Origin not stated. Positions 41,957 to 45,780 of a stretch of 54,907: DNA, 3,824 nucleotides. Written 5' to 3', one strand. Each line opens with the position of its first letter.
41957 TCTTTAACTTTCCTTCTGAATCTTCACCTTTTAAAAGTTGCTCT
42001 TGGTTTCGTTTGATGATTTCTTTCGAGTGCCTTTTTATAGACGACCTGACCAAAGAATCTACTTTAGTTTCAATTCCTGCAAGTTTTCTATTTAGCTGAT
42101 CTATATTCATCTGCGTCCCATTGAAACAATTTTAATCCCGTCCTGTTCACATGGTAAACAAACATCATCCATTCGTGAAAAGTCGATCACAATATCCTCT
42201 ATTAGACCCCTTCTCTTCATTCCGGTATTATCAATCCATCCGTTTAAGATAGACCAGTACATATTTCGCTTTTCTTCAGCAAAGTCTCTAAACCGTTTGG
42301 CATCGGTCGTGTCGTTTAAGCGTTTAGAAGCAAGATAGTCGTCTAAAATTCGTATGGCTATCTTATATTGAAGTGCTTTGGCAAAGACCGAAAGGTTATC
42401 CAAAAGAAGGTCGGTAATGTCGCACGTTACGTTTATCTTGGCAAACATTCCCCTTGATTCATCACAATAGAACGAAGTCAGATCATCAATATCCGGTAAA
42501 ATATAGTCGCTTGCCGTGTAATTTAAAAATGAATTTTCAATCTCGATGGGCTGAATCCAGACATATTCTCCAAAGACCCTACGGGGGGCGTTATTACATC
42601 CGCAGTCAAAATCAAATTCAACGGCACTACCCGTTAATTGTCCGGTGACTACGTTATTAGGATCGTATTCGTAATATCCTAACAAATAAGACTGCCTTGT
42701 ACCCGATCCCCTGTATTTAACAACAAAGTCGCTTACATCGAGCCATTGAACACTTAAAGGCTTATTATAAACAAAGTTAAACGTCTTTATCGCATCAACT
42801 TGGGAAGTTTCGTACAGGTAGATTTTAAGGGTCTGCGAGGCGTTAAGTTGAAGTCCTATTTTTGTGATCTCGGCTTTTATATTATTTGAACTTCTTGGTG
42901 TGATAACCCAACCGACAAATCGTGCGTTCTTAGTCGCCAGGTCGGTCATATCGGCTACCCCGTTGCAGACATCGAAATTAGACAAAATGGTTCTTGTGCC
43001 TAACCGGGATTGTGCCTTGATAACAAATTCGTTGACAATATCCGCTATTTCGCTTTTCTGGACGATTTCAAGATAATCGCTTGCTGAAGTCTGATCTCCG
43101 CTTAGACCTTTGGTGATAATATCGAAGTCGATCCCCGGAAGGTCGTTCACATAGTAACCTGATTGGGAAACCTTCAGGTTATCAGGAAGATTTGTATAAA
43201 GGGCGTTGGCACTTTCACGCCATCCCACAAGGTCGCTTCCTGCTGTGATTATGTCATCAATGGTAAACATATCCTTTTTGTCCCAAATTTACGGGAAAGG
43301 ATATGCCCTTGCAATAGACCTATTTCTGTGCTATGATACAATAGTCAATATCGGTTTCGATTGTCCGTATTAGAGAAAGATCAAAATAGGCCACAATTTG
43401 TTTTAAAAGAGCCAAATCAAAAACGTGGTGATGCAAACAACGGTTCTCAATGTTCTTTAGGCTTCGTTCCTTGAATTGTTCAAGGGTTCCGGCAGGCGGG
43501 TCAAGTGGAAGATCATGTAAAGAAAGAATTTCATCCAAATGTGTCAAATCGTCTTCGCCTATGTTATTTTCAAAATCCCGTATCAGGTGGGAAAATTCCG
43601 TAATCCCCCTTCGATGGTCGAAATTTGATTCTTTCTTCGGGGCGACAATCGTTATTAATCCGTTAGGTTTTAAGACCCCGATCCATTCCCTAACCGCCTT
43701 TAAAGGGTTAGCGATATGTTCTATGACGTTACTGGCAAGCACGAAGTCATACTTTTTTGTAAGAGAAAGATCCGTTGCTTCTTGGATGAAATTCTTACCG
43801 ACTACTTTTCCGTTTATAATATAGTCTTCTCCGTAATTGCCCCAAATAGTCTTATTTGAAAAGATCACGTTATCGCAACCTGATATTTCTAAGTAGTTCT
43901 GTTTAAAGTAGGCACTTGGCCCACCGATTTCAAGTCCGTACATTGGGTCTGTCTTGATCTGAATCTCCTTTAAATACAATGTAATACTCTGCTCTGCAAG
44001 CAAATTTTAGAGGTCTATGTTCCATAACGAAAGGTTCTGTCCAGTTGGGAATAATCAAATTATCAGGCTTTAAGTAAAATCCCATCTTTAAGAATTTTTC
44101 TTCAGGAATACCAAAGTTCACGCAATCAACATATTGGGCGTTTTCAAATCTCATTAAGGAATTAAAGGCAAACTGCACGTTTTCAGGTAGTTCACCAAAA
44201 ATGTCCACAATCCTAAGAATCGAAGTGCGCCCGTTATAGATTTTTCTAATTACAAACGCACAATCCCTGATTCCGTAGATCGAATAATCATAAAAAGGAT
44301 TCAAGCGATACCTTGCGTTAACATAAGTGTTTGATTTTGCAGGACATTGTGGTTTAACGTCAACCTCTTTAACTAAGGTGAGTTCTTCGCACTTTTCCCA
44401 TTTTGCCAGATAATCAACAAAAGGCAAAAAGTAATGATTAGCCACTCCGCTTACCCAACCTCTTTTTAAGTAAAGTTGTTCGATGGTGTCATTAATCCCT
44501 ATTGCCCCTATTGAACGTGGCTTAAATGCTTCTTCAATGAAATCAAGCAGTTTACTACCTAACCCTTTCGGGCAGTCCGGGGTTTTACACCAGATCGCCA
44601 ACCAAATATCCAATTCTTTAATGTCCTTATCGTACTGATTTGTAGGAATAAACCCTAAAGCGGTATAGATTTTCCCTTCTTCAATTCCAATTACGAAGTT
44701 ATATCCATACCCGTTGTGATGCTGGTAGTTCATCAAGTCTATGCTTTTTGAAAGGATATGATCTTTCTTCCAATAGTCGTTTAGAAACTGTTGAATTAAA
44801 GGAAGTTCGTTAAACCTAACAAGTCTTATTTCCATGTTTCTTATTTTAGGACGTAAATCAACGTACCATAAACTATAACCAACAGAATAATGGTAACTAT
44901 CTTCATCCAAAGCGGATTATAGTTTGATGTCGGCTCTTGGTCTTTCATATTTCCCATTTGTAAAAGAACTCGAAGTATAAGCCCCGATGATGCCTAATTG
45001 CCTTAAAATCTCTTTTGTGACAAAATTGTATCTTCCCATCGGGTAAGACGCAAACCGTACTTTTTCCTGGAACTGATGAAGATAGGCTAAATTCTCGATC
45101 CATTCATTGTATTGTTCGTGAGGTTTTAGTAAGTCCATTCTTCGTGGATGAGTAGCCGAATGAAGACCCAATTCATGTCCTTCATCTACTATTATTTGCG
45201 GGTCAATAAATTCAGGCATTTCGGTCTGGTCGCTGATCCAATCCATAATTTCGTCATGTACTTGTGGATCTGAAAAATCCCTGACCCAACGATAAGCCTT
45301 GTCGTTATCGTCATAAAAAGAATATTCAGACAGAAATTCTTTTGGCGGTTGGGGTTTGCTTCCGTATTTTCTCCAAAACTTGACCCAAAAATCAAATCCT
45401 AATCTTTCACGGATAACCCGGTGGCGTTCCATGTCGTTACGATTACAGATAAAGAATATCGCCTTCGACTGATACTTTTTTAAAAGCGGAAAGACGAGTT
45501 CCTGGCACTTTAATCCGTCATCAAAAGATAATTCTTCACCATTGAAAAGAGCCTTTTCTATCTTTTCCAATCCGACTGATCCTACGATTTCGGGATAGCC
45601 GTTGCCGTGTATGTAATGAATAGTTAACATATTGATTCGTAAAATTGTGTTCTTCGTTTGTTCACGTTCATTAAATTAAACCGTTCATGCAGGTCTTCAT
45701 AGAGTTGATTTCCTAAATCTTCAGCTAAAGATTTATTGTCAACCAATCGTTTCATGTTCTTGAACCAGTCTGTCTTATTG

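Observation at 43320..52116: An 8.8-kb sugar-tailoring gene island between the major capsid gene and the tail genes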

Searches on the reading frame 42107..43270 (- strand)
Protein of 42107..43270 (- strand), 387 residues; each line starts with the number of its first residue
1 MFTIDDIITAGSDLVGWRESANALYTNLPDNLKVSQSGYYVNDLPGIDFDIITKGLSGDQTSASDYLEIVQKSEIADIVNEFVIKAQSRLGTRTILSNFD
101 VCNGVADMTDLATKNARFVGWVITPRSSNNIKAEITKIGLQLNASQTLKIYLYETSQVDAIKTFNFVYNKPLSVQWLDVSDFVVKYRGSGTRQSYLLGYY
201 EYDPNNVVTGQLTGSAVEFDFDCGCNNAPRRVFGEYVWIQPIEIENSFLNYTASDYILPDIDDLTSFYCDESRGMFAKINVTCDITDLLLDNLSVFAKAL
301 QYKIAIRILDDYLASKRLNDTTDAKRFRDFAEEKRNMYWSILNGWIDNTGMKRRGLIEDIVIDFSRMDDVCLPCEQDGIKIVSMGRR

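Call 5: search_protein_families(library=pfam, max_evalue=0.1, proteins=[window:42107-43270:-])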
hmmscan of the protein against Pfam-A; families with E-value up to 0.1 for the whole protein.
window:42107-43270:- (387 aa): 0 families

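Call 7: search_protein_families(library=phrogs, max_evalue=0.001, proteins=[window:42107-43270:-])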
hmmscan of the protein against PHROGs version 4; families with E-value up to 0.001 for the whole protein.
window:42107-43270:- (387 aa): 1 family
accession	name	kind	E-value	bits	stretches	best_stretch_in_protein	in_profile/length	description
phrog_8189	-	unknown function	4.4e-58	198.3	1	64-381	105-417/421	-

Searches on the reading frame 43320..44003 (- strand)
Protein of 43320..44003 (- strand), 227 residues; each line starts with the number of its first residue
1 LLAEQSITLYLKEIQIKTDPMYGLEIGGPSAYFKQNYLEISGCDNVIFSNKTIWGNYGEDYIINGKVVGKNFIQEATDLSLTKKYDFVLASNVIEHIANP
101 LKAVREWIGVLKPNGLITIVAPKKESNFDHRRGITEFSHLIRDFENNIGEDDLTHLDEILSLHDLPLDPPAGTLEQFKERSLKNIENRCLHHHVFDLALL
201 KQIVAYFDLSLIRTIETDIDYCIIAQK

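Call 5: search_protein_families(library=pfam, max_evalue=0.1, proteins=[window:43320-44003:-])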
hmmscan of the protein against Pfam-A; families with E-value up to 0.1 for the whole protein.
window:43320-44003:- (227 aa): 5 families
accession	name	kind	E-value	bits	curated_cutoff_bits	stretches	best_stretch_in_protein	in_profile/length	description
PF13489.12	Methyltransf_23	-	1.4e-08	35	27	1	19-139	22-124/164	Methyltransferase domain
PF08241.18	Methyltransf_11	-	1.6e-07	32.3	21.2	1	74-118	49-94/95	Methyltransferase domain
PF08242.18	Methyltransf_12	-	2.3e-06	28.7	30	1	78-117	57-98/98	Methyltransferase domain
PF13847.12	Methyltransf_31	-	1.5e-05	25.1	27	1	74-129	61-119/145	Methyltransferase domain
PF13649.12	Methyltransf_25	-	0.0033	18.5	27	1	74-115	53-97/97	Methyltransferase domain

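Call 7: search_protein_families(library=phrogs, max_evalue=0.001, proteins=[window:43320-44003:-])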
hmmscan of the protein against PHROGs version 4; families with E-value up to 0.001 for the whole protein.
window:43320-44003:- (227 aa): 1 family
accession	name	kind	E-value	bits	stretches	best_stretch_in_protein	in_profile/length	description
phrog_22502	-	other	0.00023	22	1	75-128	126-182/276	methyltransferase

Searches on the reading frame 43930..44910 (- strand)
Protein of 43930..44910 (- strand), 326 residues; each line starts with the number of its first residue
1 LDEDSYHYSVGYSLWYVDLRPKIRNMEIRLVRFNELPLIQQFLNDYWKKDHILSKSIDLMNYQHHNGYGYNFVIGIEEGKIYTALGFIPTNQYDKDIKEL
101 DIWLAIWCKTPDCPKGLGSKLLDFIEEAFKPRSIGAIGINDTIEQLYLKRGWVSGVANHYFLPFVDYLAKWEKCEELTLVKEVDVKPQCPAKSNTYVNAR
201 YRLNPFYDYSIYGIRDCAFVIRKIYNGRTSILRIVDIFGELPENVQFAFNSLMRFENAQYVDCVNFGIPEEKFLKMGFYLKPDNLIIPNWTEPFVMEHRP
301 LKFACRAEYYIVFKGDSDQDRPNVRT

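Call 5: search_protein_families(library=pfam, max_evalue=0.1, proteins=[window:43930-44910:-])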
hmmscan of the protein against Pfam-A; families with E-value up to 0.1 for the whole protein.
window:43930-44910:- (326 aa): 0 families

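Call 7: search_protein_families(library=phrogs, max_evalue=0.001, proteins=[window:43930-44910:-])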
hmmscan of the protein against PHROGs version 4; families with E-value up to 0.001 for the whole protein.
window:43930-44910:- (326 aa): 0 families

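Call 37: search_solved_structures(query=window:43930-44910:-, max_evalue=10)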
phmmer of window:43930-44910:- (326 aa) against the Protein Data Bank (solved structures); distinct sequences matched with E-value up to 10: 1.
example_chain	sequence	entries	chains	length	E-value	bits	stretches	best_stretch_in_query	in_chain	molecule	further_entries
7crm_A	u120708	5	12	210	0.047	15.8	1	115-156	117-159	Aminoglycoside 2'-N-acetyltransferase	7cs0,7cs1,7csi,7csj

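Call 50: find_homologous_proteins(query=window:43930-44910:-, max_evalue=0.001)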
Query window:43930-44910:- (326 aa): 124 proteins with E <= 0.001 among 576 candidates; the best 120 are listed.
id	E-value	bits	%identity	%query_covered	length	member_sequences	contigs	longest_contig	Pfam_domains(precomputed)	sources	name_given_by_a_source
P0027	3.4e-209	712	100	92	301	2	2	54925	-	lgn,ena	-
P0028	5.6e-176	603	83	92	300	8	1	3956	-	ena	-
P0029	2.6e-164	564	86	82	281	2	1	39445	-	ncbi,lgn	-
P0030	8.9e-143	493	68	92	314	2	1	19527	-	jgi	-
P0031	8.0e-136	471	67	92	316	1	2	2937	-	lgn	-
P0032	1.1e-105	371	55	91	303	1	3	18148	-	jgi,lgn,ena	-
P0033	8.6e-102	359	55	92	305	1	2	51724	-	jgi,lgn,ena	jgi:hypothetical protein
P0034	6.0e-88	313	53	92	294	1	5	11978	-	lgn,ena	-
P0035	5.1e-87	310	48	92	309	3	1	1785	-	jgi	-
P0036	3.0e-73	265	48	91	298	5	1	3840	-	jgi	-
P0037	1.0e-67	247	45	92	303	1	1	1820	-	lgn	-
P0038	1.8e-67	246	44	93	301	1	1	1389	-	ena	-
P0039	3.6e-67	245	44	93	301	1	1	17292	-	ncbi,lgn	-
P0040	5.1e-67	244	44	93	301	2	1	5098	-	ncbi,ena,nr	ncbi:MAG: hypothetical protein HOL28_07545 [Crocinitomicaceae bacterium]|nr:hypothetical protein [Cr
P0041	8.6e-67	244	44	93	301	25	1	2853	-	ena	-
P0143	5.7e-27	113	29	91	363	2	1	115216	-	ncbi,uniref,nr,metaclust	ncbi:hypothetical protein ADU59_27380 [Pararhizobium polonicum]|uniref:N-acetyltransferase domain-co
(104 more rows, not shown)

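Call 52: find_encoding_contigs(protein=P0143, flank=10000, max_places=1)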
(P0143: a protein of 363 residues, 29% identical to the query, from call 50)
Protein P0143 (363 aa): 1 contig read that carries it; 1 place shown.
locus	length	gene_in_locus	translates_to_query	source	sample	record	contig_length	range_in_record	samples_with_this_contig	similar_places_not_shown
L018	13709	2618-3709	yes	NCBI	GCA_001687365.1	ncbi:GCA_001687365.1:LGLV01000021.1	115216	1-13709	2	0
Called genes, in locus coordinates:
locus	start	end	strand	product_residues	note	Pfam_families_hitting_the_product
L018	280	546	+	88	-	-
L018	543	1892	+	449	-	PF00501:AMP-binding, PF13193:AMP-binding_C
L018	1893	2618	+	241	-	PF00106:adh_short, PF08659:KR, PF13561:adh_short_C2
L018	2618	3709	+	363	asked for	-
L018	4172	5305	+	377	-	PF02350:Epimerase_2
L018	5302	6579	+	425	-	PF03721:UDPG_MGDP_dh_N, PF00984:UDPG_MGDP_dh, PF03720:UDPG_MGDP_dh_C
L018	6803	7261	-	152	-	-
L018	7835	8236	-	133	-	-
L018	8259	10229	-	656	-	-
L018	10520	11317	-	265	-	-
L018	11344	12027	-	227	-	PF02348:CTP_transf_3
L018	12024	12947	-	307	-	PF01522:Polysacc_deac_1 (faint)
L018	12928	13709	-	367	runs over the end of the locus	PF00583:Acetyltransf_1, PF13527:Acetyltransf_9 (weak), PF13673:Acetyltransf_10 (weak), PF13508:Acetyltransf_7 (weak)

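Call 64: predict_structure(alignment_id=A4)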
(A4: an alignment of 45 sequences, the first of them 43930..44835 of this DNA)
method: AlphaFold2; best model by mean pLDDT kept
length: 301 residues; sequences in the alignment: 45
mean_pLDDT: 93.1   pTM: 0.90
mean pLDDT of the five models: 93.1, 92.8, 92.7, 92.7, 91.9
residues with pLDDT >= 90: 255; 70-90: 35; 50-70: 7; < 50: 4
segments of 3 or more residues with pLDDT < 50: 298-301
pLDDT, mean of each block of 10 residues (from residue 1): 98 98 90 93 97 98 96 96 95 96 97 94 97 97 86 95 96 94 94 95 92 97 97 96 98 96 80 91 93 58 42
secondary structure, 60 per line:
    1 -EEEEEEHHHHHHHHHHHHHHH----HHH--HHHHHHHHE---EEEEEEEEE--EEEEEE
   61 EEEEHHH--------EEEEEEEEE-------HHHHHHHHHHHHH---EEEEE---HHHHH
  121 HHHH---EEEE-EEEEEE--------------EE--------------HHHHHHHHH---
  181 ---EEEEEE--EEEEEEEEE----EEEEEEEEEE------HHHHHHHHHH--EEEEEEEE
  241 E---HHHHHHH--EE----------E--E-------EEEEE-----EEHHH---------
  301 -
elements in order: E2-7 H8-22 H32-39 E44-52 E55-64 E76-84 H92-104 E108-112 H116-124 E128-131 E133-138 H169-177 E184-189 E192-200 E205-214 H221-230 E233-241 H245-251 E277-281

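Call 68: fold_search(model_id=the predicted structure, library=pdb)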
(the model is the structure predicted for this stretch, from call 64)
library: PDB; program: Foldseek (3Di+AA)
matches with E <= 10: 1042; with E <= 0.001: 217
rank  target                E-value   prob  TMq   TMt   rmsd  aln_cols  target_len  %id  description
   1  2ozg                  1.8e-07  1.00  0.56  0.45   6.5       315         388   15  Crystal structure of GCN5-related N-acetyltransferase (YP_325469.1) from Anabaena variabilis ATCC 29413 at 2.00 A resolu (released 2007-03-13)
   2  6rfy_D                3.0e-07  1.00  0.39  0.31   8.6       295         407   10  Crystal structure of Eis2 form Mycobacterium abscessus (released 2019-07-10)
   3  5uut_A                3.6e-07  1.00  0.46  0.39  10.1       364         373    8  N-myristoyltransferase 1 (NMT) bound to myristoyl-CoA (released 2018-01-17)
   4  6yca_D                4.3e-07  1.00  0.46  0.38   9.5       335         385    8  Crystal structure of Eis1 from Mycobacterium abscessus (released 2020-09-09)
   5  3jtk_B                5.7e-07  1.00  0.45  0.38  10.2       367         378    8  Crystal Structure of human type-I N-myristoyltransferase with bound myristoyl-CoA and inhibitor DDD90055 (released 2009-09-22)
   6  6maz_A                6.1e-07  1.00  0.47  0.39   9.2       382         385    9  Crystal structure of N-myristoyl transferase (NMT) G386E mutant from Plasmodium vivax in complex with inhibitor IMP-03 (released 2019-06-05)
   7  4jd6_A                6.8e-07  1.00  0.51  0.41   8.1       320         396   10  Crystal structure of Mycobacterium tuberculosis Eis in complex with coenzyme A and tobramycin (released 2013-10-23)
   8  6yca_B                7.2e-07  1.00  0.44  0.36  11.0       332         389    9  Crystal structure of Eis1 from Mycobacterium abscessus (released 2020-09-09)
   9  2nmt                  7.7e-07  1.00  0.46  0.36  10.4       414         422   11  MYRISTOYL-COA:PROTEIN N-MYRISTOYLTRANSFERASE BOUND TO MYRISTOYL-COA AND PEPTIDE ANALOGS (released 1999-01-06)
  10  6yca_F                8.6e-07  1.00  0.45  0.37   9.6       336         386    9  Crystal structure of Eis1 from Mycobacterium abscessus (released 2020-09-09)
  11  3n7z_A                9.1e-07  1.00  0.49  0.40   7.8       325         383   11  Crystal structure of acetyltransferase from Bacillus anthracis (released 2010-06-16)
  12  6yca_A                9.7e-07  1.00  0.47  0.38   9.6       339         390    8  Crystal structure of Eis1 from Mycobacterium abscessus (released 2020-09-09)
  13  5o6j_B                1.0e-06  1.00  0.45  0.38  10.2       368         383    8  Human NMT1 in complex with myristoyl-CoA and inhibitor IMP-1031 (released 2018-05-16)
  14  3n7z_C                1.0e-06  1.00  0.48  0.40   9.2       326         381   12  Crystal structure of acetyltransferase from Bacillus anthracis (released 2010-06-16)
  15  3n7z_B                1.1e-06  1.00  0.50  0.41   8.5       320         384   13  Crystal structure of acetyltransferase from Bacillus anthracis (released 2010-06-16)
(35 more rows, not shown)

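Call 116: find_encoding_contigs(protein=P0033, flank=10000, max_places=1)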
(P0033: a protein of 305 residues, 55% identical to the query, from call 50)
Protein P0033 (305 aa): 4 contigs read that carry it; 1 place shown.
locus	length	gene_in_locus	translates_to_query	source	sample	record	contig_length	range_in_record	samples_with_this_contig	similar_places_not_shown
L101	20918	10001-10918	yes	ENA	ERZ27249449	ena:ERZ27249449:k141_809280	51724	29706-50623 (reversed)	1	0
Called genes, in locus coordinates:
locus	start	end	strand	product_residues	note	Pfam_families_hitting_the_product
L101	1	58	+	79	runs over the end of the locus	-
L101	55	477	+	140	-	-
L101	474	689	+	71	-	-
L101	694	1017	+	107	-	-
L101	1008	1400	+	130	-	PF08299:Bac_DnaA_C (weak)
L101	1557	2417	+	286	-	-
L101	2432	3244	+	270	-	-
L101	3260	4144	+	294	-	-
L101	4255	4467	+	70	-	-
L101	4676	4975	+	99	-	-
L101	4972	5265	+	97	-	-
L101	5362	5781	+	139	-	PF02657:SufE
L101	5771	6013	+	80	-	-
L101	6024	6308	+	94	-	-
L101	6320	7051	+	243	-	PF01522:Polysacc_deac_1 (faint)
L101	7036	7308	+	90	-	-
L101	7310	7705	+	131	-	PF01844:HNH (faint)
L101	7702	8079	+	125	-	-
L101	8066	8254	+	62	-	-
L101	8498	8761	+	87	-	-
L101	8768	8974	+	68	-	-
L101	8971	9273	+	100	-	-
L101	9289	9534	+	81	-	-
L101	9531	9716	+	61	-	-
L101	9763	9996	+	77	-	-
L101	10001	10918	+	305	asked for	-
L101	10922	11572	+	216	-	-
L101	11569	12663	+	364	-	-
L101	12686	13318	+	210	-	PF01973:MptE-like (weak)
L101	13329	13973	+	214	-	PF01041:DegT_DnrJ_EryC1 (weak)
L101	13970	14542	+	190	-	PF00535:Glycos_transf_2 (weak)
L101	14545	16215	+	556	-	PF00535:Glycos_transf_2, PF00534:Glycos_transf_1, PF13692:Glyco_trans_1_4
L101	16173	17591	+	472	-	-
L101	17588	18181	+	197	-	PF17836:PglD_N (weak), PF25084:LbH_EIF2B (weak), PF25087:GMPPB_C (weak), PF00132:Hexapep (weak)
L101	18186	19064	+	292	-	PF01531:Glyco_transf_11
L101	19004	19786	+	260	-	PF03269:DUF268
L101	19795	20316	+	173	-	-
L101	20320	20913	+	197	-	-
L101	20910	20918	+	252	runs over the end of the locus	PF00535:Glycos_transf_2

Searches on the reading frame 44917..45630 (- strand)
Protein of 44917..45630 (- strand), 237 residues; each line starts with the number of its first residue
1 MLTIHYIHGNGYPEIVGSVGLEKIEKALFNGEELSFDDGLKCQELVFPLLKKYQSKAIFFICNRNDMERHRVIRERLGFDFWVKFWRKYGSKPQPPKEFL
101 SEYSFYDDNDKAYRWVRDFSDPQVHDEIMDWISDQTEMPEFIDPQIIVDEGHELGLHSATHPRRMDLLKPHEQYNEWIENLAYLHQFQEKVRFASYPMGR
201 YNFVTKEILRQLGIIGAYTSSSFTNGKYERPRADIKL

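Call 5: search_protein_families(library=pfam, max_evalue=0.1, proteins=[window:44917-45630:-])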
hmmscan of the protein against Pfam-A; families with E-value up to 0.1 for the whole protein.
window:44917-45630:- (237 aa): 2 families
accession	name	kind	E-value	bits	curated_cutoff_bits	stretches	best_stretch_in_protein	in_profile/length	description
PF01522.26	Polysacc_deac_1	-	9.7e-14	51.8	23.1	2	147-214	54-121/124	Polysaccharide deacetylase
PF20286.3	divDNApol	-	0.02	13.6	25.7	1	85-149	590-656/705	Divergent Family B DNA polymerase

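Call 7: search_protein_families(library=phrogs, max_evalue=0.001, proteins=[window:44917-45630:-])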
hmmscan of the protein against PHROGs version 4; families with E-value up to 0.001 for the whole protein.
window:44917-45630:- (237 aa): 0 families
